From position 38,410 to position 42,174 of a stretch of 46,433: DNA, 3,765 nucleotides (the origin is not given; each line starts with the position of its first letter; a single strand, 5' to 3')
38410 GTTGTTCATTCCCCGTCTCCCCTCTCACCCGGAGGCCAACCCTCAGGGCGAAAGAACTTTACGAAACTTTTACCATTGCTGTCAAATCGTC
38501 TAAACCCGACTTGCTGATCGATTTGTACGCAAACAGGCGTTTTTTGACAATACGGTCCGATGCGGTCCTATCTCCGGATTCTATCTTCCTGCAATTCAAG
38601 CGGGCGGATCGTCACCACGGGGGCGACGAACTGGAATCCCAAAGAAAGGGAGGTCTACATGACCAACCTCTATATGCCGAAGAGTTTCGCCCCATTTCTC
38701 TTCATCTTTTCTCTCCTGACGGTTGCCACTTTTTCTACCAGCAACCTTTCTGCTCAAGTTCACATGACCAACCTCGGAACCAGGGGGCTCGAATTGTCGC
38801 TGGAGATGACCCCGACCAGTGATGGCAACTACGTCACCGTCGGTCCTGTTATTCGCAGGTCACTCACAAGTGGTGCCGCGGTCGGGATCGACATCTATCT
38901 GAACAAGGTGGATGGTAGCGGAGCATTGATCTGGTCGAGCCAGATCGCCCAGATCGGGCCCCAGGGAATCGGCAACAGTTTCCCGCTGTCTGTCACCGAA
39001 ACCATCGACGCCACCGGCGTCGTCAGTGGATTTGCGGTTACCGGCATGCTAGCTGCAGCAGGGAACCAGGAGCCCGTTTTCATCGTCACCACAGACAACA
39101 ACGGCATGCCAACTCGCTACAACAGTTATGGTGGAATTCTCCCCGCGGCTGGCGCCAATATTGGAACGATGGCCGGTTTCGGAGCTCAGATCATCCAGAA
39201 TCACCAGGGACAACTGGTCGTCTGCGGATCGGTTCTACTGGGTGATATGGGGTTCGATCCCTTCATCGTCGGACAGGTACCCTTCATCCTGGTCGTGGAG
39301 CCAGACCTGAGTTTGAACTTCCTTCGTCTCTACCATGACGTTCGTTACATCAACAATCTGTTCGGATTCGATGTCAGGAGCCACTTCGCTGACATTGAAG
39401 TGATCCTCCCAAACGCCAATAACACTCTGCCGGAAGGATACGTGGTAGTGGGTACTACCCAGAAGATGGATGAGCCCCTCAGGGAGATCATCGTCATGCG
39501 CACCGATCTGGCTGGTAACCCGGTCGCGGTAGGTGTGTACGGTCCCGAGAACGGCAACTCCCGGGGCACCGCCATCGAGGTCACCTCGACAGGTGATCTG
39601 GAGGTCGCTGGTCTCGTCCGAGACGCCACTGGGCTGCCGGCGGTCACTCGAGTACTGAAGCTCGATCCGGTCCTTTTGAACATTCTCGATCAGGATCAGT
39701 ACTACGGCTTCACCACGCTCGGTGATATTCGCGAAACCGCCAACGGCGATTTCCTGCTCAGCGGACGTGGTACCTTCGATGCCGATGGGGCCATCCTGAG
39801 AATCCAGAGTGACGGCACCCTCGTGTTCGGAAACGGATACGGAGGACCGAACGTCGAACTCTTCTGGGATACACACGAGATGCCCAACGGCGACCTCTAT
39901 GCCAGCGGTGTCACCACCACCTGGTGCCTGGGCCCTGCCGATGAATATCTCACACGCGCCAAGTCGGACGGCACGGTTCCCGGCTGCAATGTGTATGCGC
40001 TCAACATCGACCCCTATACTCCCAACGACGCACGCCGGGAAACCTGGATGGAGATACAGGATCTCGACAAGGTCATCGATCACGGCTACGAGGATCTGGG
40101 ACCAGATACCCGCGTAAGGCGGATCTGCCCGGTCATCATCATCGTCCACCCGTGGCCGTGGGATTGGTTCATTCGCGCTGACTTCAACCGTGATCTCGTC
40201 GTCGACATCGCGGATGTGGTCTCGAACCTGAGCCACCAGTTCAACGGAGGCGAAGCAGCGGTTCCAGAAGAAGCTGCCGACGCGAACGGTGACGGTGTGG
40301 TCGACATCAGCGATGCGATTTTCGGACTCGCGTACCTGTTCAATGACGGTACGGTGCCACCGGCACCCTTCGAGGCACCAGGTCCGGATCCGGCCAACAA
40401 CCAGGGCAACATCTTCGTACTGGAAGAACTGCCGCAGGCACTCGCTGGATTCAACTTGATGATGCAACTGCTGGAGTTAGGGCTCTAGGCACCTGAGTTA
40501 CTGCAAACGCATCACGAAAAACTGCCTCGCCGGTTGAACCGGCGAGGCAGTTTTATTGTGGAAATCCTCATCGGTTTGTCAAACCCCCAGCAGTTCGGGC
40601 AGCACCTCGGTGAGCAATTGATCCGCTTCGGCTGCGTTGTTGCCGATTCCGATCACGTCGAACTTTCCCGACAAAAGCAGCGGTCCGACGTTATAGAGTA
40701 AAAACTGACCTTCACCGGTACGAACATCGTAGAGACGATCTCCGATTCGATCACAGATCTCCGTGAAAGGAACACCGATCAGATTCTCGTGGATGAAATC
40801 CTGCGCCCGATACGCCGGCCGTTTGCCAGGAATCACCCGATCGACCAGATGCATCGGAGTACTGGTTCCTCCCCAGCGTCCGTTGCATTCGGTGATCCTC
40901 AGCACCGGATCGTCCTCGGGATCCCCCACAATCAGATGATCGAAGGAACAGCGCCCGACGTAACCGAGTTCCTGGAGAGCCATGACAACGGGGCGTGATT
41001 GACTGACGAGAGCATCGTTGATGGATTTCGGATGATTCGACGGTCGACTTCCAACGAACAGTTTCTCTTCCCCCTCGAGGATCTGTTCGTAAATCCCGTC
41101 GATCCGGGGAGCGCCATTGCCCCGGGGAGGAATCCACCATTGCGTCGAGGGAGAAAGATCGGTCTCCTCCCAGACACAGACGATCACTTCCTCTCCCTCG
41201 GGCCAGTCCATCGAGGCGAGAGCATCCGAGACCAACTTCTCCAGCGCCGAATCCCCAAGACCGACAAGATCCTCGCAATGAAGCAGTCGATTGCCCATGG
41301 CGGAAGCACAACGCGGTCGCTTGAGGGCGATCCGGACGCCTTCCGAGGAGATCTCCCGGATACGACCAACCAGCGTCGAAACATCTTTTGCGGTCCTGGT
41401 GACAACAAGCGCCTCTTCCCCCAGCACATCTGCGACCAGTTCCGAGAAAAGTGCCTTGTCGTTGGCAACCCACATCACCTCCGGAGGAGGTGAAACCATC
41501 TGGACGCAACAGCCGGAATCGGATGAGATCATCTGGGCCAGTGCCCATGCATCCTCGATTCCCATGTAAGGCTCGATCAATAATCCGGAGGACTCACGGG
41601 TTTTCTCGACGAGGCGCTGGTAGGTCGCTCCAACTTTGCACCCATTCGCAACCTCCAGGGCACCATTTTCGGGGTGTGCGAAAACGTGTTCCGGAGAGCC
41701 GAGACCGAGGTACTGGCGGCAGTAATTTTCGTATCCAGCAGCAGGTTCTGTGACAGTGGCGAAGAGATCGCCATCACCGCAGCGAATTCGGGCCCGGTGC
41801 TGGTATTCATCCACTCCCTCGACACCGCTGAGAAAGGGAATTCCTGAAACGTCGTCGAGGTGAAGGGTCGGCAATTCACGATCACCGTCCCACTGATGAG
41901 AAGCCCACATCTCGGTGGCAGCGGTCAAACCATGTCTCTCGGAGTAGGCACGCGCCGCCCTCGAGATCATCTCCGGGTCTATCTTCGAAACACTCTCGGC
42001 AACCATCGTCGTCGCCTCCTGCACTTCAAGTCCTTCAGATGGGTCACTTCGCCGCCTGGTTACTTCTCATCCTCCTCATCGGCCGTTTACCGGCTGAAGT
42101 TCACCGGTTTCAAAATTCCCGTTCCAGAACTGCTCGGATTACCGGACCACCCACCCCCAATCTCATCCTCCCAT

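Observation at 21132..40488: Five secreted proteins within 19 kb share a Cys-capped dockerin-like double EF-hand module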

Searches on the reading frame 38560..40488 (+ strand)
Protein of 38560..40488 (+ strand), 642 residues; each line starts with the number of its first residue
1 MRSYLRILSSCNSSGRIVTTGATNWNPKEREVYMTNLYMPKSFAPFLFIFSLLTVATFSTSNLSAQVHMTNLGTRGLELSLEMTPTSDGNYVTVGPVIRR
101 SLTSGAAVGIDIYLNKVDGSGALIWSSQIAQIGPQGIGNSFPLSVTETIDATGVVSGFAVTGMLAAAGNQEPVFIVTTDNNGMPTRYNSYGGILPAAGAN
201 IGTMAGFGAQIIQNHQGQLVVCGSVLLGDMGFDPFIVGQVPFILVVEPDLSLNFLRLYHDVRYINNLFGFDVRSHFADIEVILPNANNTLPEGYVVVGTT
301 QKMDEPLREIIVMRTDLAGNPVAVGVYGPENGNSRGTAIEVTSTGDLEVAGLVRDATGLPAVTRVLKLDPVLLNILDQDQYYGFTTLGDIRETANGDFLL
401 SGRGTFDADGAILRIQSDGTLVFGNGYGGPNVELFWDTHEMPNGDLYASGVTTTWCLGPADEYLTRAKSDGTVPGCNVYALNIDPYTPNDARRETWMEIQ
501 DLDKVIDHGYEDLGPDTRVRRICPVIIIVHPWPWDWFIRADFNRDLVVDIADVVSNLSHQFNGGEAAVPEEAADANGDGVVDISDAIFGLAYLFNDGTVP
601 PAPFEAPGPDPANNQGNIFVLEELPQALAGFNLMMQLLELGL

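Call 7: search_protein_families(library=pfam, proteins=[window:38560-40488:+], max_evalue=0.1)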
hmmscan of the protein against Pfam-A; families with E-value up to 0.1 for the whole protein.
window:38560-40488:+ (642 aa): 1 family
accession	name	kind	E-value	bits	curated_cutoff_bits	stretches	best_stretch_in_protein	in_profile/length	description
PF00404.24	Dockerin_1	-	0.0016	19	22.9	1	540-586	2-49/57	Dockerin type I domain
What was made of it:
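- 38560..40488 (+): Gene for a secreted protein of unknown function (642-aa ORF), cargo E. The only Pfam hit is a weak Dockerin_1 (call 7).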

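Call 8: search_protein_families(library=ncbifam, proteins=[window:38560-40488:+], max_evalue=0.1)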
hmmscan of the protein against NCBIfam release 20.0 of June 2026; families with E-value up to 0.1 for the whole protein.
window:38560-40488:+ (642 aa): 0 families

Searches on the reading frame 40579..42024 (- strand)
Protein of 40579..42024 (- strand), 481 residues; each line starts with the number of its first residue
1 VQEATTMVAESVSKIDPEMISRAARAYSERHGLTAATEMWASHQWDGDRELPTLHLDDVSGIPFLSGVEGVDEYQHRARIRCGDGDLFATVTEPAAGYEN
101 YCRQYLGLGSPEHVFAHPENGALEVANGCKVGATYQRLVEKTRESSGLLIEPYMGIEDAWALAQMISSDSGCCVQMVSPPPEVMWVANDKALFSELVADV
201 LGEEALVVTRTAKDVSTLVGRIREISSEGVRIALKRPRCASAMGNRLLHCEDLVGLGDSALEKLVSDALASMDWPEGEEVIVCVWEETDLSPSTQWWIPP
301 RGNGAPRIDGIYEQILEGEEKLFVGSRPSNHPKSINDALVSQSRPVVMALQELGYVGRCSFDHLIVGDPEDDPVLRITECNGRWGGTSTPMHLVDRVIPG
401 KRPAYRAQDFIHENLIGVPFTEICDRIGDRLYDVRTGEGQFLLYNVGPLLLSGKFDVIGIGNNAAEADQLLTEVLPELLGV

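Call 12: search_protein_families(library=pfam, proteins=[window:40579-42024:-], max_evalue=0.01)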
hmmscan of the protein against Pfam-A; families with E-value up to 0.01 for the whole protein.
window:40579-42024:- (481 aa): 1 family
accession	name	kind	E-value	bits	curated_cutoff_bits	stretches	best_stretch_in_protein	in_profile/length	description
PF18604.6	PreAtp-grasp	-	0.0051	17.8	27.5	0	81-165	7-91/94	Pre ATP-grasp domain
